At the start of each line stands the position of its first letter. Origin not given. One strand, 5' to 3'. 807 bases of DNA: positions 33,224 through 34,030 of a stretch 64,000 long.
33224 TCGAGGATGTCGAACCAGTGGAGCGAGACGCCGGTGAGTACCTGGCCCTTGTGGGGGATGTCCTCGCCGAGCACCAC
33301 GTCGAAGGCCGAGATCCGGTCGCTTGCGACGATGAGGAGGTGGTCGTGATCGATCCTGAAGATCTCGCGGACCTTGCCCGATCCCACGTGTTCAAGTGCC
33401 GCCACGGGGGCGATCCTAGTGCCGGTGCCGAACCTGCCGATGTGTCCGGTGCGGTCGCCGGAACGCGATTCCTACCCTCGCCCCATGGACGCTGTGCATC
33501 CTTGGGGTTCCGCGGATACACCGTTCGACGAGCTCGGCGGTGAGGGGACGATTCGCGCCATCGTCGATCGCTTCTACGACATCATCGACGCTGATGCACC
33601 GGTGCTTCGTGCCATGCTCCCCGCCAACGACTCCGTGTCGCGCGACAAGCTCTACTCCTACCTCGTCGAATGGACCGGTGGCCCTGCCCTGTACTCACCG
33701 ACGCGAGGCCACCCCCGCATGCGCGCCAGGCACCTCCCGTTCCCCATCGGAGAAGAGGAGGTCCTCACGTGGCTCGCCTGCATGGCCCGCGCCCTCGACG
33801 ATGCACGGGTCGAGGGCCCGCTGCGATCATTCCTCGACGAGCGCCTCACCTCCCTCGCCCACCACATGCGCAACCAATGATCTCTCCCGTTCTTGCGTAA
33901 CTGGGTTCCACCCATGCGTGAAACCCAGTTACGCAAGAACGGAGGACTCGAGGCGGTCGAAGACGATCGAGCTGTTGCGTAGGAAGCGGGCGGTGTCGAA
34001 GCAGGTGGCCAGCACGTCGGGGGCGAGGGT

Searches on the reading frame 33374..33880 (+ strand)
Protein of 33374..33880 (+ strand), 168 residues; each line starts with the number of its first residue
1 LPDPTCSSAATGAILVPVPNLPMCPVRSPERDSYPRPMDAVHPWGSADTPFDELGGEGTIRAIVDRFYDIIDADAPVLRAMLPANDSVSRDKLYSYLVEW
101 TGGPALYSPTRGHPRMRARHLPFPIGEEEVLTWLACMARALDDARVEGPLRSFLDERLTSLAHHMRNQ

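Call 25: search_protein_families(library=pfam, proteins=[window:33374-33880:+], max_evalue=0.00001)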
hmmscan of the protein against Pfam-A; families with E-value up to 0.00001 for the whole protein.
window:33374-33880:+ (168 aa): 1 family
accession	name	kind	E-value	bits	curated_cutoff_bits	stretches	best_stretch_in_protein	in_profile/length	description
PF01152.27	Bac_globin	-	9e-32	110.3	21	1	51-167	3-121/121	Bacterial-like globin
